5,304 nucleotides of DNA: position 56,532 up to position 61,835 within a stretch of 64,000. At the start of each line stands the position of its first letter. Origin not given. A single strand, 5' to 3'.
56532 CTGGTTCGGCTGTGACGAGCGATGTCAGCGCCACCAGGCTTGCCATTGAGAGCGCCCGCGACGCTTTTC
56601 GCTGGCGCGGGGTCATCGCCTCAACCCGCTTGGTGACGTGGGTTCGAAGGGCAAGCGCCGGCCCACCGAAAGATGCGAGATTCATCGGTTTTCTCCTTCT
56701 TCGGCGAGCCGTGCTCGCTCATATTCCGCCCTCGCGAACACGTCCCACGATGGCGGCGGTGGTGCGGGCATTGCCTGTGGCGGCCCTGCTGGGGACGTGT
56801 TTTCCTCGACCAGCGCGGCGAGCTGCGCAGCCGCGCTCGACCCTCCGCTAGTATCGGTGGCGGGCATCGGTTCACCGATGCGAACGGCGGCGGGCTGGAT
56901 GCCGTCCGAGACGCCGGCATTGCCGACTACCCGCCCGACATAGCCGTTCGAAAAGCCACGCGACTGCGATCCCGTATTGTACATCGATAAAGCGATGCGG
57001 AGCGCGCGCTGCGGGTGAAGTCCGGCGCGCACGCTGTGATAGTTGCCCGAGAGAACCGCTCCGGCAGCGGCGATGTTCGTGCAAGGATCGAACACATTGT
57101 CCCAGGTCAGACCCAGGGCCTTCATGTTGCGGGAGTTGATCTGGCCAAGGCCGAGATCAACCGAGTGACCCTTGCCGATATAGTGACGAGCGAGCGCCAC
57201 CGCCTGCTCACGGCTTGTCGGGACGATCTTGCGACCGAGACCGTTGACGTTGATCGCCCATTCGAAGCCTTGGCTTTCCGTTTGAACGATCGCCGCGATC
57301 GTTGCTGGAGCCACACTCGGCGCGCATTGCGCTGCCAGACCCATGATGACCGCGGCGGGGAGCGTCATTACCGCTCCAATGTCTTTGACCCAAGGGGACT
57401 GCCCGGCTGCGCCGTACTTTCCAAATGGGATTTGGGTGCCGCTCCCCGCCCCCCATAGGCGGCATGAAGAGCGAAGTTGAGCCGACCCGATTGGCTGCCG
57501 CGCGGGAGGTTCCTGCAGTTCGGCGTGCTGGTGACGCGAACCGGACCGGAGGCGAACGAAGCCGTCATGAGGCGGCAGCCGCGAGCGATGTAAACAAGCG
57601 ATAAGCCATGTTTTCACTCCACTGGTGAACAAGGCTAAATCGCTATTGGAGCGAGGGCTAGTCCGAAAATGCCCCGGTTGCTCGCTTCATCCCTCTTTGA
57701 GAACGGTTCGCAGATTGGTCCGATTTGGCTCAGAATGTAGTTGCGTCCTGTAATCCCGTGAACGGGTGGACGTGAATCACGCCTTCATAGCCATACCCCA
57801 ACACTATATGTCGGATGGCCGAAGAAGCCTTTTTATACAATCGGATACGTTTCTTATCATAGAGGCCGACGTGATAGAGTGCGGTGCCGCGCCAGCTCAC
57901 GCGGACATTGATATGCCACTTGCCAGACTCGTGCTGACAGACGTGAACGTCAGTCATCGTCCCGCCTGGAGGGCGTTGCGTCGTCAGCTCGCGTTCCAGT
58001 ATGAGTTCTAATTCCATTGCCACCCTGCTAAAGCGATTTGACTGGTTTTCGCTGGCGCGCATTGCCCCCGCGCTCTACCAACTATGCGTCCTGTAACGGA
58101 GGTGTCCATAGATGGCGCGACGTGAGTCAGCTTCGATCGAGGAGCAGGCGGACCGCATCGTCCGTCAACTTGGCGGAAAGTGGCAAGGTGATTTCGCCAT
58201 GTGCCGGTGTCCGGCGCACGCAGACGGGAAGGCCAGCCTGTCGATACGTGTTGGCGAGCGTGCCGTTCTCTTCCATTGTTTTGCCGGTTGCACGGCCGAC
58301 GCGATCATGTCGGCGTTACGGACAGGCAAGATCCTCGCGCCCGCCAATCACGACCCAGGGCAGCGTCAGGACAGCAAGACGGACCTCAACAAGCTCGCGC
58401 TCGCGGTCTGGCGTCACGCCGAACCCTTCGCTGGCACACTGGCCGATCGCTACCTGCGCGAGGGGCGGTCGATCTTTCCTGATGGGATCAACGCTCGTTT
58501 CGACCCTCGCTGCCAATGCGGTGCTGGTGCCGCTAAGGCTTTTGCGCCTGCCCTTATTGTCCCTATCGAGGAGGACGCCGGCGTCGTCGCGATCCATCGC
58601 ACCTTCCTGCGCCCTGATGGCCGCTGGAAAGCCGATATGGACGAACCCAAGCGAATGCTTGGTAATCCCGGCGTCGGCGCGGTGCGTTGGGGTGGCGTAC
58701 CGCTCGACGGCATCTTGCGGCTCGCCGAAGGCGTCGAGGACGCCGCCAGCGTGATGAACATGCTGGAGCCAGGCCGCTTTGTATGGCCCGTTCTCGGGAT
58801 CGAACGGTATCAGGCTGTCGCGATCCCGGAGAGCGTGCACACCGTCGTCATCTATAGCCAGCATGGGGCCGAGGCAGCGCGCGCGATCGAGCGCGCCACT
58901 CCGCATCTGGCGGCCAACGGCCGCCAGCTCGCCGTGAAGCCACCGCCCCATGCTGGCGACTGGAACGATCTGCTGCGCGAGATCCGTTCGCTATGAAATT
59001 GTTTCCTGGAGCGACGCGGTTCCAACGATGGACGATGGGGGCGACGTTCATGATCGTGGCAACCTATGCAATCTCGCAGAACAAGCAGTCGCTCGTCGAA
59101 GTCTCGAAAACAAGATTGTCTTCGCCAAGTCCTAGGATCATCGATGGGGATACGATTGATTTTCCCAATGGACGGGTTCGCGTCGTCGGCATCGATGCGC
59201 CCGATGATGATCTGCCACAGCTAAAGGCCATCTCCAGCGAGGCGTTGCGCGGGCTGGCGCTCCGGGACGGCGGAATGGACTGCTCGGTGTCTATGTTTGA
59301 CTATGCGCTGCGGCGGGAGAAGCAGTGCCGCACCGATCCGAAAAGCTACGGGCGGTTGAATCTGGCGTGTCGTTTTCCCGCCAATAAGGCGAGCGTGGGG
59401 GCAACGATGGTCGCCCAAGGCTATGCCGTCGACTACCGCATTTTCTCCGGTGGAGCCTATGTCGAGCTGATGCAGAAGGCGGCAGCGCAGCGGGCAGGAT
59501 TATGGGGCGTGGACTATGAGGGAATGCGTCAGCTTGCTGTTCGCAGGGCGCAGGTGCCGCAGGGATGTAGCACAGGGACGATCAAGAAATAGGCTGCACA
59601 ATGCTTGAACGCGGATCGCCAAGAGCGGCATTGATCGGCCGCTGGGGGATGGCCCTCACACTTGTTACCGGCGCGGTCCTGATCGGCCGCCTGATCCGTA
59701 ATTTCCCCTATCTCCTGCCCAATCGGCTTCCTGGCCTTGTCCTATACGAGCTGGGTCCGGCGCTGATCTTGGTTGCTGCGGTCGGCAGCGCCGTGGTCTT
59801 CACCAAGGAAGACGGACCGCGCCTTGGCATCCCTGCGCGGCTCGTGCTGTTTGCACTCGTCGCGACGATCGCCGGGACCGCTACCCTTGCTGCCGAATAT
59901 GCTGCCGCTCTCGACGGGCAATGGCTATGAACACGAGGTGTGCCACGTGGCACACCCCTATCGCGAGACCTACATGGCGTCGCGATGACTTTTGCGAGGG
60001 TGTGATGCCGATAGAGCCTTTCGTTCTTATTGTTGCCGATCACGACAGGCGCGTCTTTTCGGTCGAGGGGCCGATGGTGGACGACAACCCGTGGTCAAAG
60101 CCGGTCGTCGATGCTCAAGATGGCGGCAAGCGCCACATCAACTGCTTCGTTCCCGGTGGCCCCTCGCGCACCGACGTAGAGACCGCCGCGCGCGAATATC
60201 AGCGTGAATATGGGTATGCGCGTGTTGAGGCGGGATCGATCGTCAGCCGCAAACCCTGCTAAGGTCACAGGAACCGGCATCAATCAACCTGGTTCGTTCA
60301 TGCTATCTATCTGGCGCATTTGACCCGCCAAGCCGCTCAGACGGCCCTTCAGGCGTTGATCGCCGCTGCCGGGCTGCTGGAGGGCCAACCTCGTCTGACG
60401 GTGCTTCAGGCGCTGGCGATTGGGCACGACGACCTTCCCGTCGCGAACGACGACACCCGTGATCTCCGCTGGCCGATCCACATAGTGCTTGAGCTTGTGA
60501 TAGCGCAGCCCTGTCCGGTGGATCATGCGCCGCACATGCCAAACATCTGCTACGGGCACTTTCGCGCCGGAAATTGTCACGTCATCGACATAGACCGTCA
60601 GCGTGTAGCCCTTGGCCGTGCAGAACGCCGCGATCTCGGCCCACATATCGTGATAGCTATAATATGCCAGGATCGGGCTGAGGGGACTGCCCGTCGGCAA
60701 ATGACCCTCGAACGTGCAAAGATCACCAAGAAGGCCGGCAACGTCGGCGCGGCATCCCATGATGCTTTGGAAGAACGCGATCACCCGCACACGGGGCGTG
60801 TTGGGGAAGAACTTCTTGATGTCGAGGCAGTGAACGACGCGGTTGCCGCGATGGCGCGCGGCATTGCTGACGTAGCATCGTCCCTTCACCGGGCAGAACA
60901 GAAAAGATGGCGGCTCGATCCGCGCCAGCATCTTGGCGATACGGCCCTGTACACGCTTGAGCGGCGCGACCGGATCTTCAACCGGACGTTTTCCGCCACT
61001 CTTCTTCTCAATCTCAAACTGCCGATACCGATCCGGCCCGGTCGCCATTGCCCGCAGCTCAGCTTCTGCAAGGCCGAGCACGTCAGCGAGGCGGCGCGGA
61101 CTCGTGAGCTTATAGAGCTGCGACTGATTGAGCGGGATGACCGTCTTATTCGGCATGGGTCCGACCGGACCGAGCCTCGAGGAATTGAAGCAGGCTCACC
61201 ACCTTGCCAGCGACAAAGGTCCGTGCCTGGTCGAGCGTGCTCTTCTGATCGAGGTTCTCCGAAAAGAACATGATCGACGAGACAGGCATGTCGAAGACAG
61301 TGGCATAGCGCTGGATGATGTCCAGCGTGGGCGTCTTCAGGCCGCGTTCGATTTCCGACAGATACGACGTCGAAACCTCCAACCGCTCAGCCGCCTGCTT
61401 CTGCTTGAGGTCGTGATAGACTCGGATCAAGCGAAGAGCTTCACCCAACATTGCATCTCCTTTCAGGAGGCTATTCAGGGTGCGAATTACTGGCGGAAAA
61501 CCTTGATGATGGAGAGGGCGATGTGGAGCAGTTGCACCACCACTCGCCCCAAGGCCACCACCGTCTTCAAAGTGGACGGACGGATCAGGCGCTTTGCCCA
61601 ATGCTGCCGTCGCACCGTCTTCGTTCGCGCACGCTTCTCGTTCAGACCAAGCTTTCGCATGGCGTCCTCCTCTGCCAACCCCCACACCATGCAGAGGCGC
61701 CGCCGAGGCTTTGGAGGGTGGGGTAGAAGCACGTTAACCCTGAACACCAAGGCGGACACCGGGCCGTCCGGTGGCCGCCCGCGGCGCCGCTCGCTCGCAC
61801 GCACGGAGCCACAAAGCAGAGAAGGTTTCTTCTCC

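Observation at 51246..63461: Three identical 20-bp palindromes whose core is a symmetric variant of parS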

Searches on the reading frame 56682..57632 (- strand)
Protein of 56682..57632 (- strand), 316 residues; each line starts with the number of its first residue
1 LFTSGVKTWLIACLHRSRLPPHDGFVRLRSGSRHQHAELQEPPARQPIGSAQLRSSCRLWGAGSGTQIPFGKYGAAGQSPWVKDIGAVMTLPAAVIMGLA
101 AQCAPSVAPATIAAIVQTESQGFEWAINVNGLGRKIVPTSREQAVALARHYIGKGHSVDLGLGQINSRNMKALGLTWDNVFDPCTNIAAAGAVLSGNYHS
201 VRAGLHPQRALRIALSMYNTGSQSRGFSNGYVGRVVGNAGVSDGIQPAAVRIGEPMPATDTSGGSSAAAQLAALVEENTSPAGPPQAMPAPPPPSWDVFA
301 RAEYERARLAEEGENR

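Call 9: search_protein_families(library=pfam, proteins=[window:56682-57632:-], max_evalue=0.01)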
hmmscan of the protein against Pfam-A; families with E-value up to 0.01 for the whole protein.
window:56682-57632:- (316 aa): 1 family
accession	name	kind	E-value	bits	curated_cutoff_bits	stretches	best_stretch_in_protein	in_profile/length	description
PF01464.25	SLT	-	6.3e-12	45.5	21.3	1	100-226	5-102/117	Transglycosylase SLT domain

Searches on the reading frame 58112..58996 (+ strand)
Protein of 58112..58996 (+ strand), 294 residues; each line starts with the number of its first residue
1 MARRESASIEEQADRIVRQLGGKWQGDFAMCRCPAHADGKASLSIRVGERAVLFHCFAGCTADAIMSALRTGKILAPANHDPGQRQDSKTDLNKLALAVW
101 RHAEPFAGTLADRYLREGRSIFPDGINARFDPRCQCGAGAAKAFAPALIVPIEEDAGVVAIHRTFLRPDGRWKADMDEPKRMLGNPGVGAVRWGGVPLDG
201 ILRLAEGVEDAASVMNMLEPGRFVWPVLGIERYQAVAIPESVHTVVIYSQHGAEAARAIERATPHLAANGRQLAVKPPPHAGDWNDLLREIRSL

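Call 9: search_protein_families(library=pfam, proteins=[window:58112-58996:+], max_evalue=0.01)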
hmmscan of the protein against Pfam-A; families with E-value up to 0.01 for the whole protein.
window:58112-58996:+ (294 aa): 2 families
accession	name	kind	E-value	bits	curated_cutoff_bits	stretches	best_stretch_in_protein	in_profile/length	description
PF23639.1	DUF7146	-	2.5e-27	95.7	27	1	93-192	4-104/105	Domain of unknown function (DUF7146)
PF13362.12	Toprim_3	-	1.1e-13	51.9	27.2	1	204-290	4-91/95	Toprim domain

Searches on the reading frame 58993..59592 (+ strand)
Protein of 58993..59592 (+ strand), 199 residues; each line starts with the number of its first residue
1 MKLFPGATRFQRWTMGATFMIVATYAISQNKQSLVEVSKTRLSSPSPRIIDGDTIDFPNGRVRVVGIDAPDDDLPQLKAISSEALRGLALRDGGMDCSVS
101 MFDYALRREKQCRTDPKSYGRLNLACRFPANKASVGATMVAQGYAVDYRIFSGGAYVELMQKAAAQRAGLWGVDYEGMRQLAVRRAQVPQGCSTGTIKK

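Call 9: search_protein_families(library=pfam, proteins=[window:58993-59592:+], max_evalue=0.01)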
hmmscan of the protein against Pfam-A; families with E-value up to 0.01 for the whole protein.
window:58993-59592:+ (199 aa): 1 family
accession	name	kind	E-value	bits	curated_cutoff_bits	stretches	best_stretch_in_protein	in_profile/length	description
PF00565.23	SNase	-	0.0017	19.2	21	1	61-171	1-105/107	Staphylococcal nuclease homologue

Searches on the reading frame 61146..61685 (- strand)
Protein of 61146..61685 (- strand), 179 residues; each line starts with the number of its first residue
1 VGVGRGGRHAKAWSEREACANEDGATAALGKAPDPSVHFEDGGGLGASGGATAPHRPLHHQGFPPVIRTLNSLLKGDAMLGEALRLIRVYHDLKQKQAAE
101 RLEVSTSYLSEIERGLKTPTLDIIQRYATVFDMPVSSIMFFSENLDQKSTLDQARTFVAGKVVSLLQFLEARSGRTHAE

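Call 9: search_protein_families(library=pfam, proteins=[window:61146-61685:-], max_evalue=0.01)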
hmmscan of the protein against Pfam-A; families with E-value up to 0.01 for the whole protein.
window:61146-61685:- (179 aa): 3 families
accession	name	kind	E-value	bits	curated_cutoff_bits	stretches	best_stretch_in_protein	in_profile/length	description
PF01381.28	HTH_3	-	6.8e-11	42.5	23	1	85-135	2-52/55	Helix-turn-helix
PF13560.12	HTH_31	-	1.4e-10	41.7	27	1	80-134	2-57/64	Helix-turn-helix domain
PF12844.13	HTH_19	-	0.00012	22.3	30.2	1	81-131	1-51/64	Helix-turn-helix domain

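Call 91: search_protein_families(library=padloc, proteins=[window:61146-61685:-], max_evalue=0.001)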
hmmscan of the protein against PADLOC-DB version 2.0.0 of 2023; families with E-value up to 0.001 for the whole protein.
window:61146-61685:- (179 aa): 16 families
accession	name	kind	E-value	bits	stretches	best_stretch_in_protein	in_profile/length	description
PDLC02926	HTH_VI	-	2e-34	115.7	1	79-169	1-91/92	-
PDLC03943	RmrA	-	4.6e-08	30.5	1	81-144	4-64/370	-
PDLC03947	RmrA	-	1.4e-07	28.7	1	77-152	9-81/383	-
PDLC04142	capH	-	5.9e-07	28.5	1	79-156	6-74/103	capH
PDLC03954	RmrA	-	1.9e-06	25.1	1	80-157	11-84/380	-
PDLC03953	RmrA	-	3.1e-06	24.7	1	78-143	4-69/373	-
PDLC03952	RmrA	-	9.7e-06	22.7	1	76-157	19-97/395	-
PDLC03944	RmrA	-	2.4e-05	21.6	1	80-148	7-72/384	-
PDLC03951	RmrA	-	2.7e-05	21.3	1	81-139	10-68/400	-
PDLC03955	RmrA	-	4.7e-05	20.8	1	82-145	23-83/371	-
PDLC03949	RmrA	-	0.00016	18.6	1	83-144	6-64/363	-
PDLC04775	PDC-M69A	-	0.00017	20.1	1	81-158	9-86/113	-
PDLC03665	Control_protein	-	0.0002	19.5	1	80-142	9-72/77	control protein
PDLC03948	RmrA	-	0.00046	17.2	1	81-149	10-76/397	-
PDLC03945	RmrA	-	0.00054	17.2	1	80-148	3-69/394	-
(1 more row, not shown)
